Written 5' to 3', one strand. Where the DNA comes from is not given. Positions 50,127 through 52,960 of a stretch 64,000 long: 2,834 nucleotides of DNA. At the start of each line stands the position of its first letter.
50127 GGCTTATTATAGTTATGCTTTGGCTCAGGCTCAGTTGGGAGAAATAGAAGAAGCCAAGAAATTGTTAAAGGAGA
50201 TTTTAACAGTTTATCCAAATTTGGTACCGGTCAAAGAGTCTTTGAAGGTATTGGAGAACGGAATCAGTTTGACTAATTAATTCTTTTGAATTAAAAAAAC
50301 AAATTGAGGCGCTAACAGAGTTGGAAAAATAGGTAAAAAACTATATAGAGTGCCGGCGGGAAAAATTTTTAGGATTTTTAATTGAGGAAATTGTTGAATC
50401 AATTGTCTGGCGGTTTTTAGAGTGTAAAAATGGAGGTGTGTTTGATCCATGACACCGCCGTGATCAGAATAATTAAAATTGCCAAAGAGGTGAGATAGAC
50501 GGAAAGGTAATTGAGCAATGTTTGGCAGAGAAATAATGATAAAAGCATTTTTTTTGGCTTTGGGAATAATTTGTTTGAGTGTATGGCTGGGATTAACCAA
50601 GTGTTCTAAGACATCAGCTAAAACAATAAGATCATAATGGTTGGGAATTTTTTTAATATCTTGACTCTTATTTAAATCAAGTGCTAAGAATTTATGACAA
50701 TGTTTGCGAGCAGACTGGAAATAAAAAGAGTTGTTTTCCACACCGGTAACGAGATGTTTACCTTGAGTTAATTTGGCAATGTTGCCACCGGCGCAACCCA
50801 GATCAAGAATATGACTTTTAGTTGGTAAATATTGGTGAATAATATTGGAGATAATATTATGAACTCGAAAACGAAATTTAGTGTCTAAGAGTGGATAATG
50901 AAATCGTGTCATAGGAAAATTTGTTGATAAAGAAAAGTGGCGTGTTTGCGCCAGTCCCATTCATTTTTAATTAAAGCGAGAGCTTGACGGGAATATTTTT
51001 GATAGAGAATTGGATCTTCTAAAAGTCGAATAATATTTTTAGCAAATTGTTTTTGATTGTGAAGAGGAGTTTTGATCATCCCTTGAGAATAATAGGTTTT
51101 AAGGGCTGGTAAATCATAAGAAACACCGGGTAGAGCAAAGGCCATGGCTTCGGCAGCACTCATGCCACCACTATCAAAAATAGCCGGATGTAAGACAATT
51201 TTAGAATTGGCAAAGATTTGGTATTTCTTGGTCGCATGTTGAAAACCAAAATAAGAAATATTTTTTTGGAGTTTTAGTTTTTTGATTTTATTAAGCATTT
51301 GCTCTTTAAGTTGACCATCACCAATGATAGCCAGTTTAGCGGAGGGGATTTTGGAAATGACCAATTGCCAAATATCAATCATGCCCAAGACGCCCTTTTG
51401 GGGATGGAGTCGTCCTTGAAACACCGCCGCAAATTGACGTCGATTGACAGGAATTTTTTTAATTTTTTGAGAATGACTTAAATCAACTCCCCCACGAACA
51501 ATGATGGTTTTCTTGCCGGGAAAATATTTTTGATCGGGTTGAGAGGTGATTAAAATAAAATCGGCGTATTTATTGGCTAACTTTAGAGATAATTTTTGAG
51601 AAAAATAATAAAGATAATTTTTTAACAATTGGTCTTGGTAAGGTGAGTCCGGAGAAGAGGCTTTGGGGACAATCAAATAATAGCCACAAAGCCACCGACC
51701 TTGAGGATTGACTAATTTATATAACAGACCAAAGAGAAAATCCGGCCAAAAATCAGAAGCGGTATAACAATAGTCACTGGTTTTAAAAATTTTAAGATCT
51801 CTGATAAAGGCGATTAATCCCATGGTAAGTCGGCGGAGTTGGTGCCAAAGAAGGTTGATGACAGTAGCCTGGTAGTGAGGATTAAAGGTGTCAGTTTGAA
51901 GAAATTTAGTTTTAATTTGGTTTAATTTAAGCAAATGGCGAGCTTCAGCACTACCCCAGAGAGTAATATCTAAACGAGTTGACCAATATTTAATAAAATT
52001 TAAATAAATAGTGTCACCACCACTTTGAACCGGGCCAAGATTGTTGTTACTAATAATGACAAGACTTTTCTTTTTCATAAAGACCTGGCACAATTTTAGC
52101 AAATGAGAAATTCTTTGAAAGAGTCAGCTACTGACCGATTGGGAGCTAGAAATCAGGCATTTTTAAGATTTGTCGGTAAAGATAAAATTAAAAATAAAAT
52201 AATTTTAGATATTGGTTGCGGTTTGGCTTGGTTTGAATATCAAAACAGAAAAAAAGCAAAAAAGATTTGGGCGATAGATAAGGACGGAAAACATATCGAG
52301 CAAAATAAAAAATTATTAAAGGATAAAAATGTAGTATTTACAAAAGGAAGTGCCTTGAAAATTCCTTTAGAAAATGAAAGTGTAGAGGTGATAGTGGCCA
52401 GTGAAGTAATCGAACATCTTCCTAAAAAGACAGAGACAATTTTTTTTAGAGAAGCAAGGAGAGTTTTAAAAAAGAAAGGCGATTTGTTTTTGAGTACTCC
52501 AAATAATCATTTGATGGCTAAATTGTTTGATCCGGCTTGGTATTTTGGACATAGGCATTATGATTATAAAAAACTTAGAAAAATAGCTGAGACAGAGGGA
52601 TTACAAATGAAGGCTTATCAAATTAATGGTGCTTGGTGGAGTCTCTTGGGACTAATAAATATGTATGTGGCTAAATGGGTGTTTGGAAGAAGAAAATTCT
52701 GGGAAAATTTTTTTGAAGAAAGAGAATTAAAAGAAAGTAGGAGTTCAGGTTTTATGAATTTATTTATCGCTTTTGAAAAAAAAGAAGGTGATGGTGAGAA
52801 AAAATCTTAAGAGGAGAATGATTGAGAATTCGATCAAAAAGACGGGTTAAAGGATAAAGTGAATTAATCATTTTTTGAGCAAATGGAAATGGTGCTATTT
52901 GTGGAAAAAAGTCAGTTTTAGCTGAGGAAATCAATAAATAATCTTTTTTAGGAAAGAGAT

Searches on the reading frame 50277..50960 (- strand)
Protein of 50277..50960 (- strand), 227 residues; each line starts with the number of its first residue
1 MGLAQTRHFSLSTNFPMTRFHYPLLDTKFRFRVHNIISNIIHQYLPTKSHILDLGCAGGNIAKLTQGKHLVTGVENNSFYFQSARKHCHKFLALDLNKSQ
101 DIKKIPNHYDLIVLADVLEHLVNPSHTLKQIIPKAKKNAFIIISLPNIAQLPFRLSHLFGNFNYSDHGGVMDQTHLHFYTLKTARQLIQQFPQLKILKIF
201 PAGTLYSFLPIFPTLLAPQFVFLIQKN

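Call 9: search_protein_families(library=pfam, proteins=[window:50277-50960:-], max_evalue=0.001)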
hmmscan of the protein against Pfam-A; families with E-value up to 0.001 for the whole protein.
window:50277-50960:- (227 aa): 6 families
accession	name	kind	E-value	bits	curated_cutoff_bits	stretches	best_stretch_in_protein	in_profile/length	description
PF13489.12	Methyltransf_23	-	1e-13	51.8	27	1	42-190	14-156/164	Methyltransferase domain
PF13847.12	Methyltransf_31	-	2.6e-10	40.6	27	1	49-152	5-119/145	Methyltransferase domain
PF07021.18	MetW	-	1.7e-07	31.5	21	1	40-188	6-155/193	Methionine biosynthesis protein MetW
PF08242.18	Methyltransf_12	-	5e-06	27.6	30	1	52-139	1-96/98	Methyltransferase domain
PF08241.18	Methyltransf_11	-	1.2e-05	26.3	21.2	1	52-142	1-94/95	Methyltransferase domain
PF13649.12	Methyltransf_25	-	1.6e-05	25.9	27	1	51-129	1-87/97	Methyltransferase domain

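Call 27: search_protein_families(library=ncbifam, proteins=[window:50277-50960:-], max_evalue=0.00001)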
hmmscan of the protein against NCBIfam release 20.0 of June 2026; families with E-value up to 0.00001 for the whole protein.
window:50277-50960:- (227 aa): 3 families
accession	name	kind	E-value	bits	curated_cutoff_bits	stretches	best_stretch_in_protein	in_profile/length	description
TIGR01983.1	UbiG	equivalog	7.9e-11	41.7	102.95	1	45-147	47-155/228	bifunctional 2-polyprenyl-6-hydroxyphenol methylase/3-demethylubiquinol 3-O-methyltransferase UbiG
TIGR02081.1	metW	equivalog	5.3e-10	39.1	189.5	1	39-189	5-156/194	methionine biosynthesis protein MetW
TIGR04345.1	ovoA_Cterm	equivalog_domain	8.6e-07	28.7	170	0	101-146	127-172/242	putative 4-mercaptohistidine N1-methyltransferase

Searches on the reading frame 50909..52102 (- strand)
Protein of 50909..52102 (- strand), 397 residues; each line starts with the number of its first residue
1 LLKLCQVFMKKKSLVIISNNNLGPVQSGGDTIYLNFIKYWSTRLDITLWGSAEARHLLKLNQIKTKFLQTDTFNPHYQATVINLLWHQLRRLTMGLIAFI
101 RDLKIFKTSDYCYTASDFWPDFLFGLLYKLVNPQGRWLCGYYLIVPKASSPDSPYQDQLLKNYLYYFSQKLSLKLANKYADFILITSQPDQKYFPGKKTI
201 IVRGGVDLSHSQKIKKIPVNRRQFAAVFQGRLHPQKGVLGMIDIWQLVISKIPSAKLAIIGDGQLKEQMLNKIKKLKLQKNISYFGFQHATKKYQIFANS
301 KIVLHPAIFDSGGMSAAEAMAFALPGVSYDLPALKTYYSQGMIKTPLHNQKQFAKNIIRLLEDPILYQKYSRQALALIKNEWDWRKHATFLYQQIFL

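Call 9: search_protein_families(library=pfam, proteins=[window:50909-52102:-], max_evalue=0.001)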
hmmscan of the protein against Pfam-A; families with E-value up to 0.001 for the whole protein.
window:50909-52102:- (397 aa): 3 families
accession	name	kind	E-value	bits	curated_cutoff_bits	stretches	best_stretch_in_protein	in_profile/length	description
PF00534.26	Glycos_transf_1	-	9.2e-26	90.8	26.4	1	213-374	5-169/172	Glycosyl transferases group 1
PF13692.12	Glyco_trans_1_4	-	1.7e-19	71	27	1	226-363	4-142/142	Glycosyl transferases group 1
PF13524.12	Glyco_trans_1_2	-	1.3e-06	28.8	25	1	256-391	16-142/144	Glycosyl transferase-like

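Call 27: search_protein_families(library=ncbifam, proteins=[window:50909-52102:-], max_evalue=0.00001)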
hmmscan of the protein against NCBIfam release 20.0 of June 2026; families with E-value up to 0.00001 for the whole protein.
window:50909-52102:- (397 aa): 13 families
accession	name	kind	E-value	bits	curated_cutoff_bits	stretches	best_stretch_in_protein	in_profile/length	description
TIGR03999.1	thiol_BshA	equivalog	2.3e-14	53.1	273.7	1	233-387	209-362/375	N-acetyl-alpha-D-glucosaminyl L-malate synthase BshA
NF041876.1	EPS_EpsE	equivalog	9.2e-13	48.2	400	1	198-390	187-388/389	exopolysaccharide biosynthesis GT4 family glycosyltransferase EpsE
TIGR04157.1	glyco_rSAM_CFB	subfamily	9.7e-11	41.3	400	1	225-370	229-381/406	TIGR04157 family glycosyltransferase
NF050063.1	ProtGlycPglJ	equivalog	5.1e-10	39.1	500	1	144-379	113-348/363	N-acetylgalactosamine-N,N'-diacetylbacillosaminyl-diphospho-undecaprenol 4-alpha-N-acetylgalactosaminyltransferase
NF047880.1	glyco_SdgA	exception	3.7e-09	35.7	800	1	220-378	314-471/488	serine-aspartate repeat adhesin O-glycosyltransferase SdgA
NF049988.1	MGlcDAGSynMgs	equivalog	7.7e-08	32.1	400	1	215-380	205-370/398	alpha-monoglucosyldiacylglycerol synthase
NF038295.1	EPS_HpsP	equivalog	1.1e-07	31.2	550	1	203-389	182-378/388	hormogonium polysaccharide biosynthesis glycosyltransferase HpsP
NF041010.1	glycosy_Agl16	equivalog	1.2e-07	31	575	1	195-389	154-342/352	glycosylation protein Agl16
NF038229.1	Glyco4_Geo_Pelo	equivalog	1.3e-07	31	400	1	197-391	133-329/338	GPMC system family 4 glycosyltransferase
TIGR02149.1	glgA_Coryne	subfamily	3.4e-07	29.7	302.4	1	209-388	190-380/391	glycogen synthase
TIGR03088.1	stp2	hypoth_equivalog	1.2e-06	27.8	409.05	1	220-395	191-369/374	TIGR03088 family PEP-CTERM/XrtA system glycosyltransferase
NF047881.1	glyco_SdgB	exception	1.7e-06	27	800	1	220-377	318-476/496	serine-aspartate repeat adhesin O-glycosyltransferase SdgB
TIGR02095.1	glgA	subfamily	4.8e-06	25.5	328.45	1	217-323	288-392/477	glycogen/starch synthase, ADP-glucose type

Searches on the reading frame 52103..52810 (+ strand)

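Call 9: search_protein_families(library=pfam, proteins=[window:52103-52810:+], max_evalue=0.001)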
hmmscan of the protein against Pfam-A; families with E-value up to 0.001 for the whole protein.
window:52103-52810:+ (235 aa): 8 families
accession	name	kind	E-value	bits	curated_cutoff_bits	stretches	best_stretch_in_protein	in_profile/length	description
PF08241.18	Methyltransf_11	-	5.3e-15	56.3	21.2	1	35-129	1-94/95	Methyltransferase domain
PF13649.12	Methyltransf_25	-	7.4e-14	52.7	27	1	34-126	1-97/97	Methyltransferase domain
PF13489.12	Methyltransf_23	-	8.1e-14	52.1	27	1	17-167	9-159/164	Methyltransferase domain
PF13847.12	Methyltransf_31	-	8.2e-13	48.7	27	1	30-137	3-114/145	Methyltransferase domain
PF08242.18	Methyltransf_12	-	6.4e-07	30.5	30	1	35-127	1-97/98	Methyltransferase domain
PF05148.21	Methyltransf_8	-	0.00014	22.3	27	1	26-130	68-156/219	Hypothetical methyltransferase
PF05175.20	MTS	-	0.00076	19.6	23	0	26-132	29-140/170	Methyltransferase small domain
PF01209.24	Ubie_methyltran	-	0.00095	19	20.1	0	31-140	48-164/233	ubiE/COQ5 methyltransferase family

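Call 27: search_protein_families(library=ncbifam, proteins=[window:52103-52810:+], max_evalue=0.00001)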
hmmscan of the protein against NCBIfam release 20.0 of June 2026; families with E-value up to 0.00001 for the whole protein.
window:52103-52810:+ (235 aa): 10 families
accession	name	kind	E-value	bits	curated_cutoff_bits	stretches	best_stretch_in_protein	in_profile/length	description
TIGR02072.1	BioC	equivalog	1.3e-12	48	184.95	1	25-144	28-146/244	malonyl-ACP O-methyltransferase BioC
TIGR01983.1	UbiG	equivalog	3.1e-12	46.3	102.95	1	27-141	46-162/228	bifunctional 2-polyprenyl-6-hydroxyphenol methylase/3-demethylubiquinol 3-O-methyltransferase UbiG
NF043040.1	corrin_prot_MT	hypoth_equivalog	1.9e-10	40.5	180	1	30-130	41-147/216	corrinoid protein-associated methyltransferase CpaM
NF045667.1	MTase_DVU1556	equivalog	4.2e-09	36.2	155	1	30-131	22-120/213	DVU_1556 family methyltransferase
NF008823.0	PRK11873.1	subfamily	7.8e-09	35.4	263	1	66-131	119-182/272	arsenite methyltransferase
TIGR01934.1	MenG_MenH_UbiE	subfamily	3.1e-08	33.2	158.35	1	27-141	38-155/223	ubiquinone/menaquinone biosynthesis methyltransferase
NF041536.1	ArsM_DUF2284_UU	exception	9.5e-08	30.8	575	1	32-131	78-181/459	arsenite methyltransferase/DUF2284 domain selenoprotein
NF001244.0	PRK00216.1-5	equivalog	5.3e-07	29.2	216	1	29-148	47-172/236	bifunctional demethylmenaquinone methyltransferase/2-methoxy-6-polyprenyl-1,4-benzoquinol methylase UbiE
NF041537.1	ArsM_AhpD_UU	exception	4.4e-06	25.7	510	1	66-131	118-181/345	arsenite methyltransferase/AhpD domain selenoprotein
NF038099.1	AsSugarArsM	exception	9.5e-06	25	400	0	63-134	104-175/321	arsenosugar biosynthesis arsenite methyltransferase ArsM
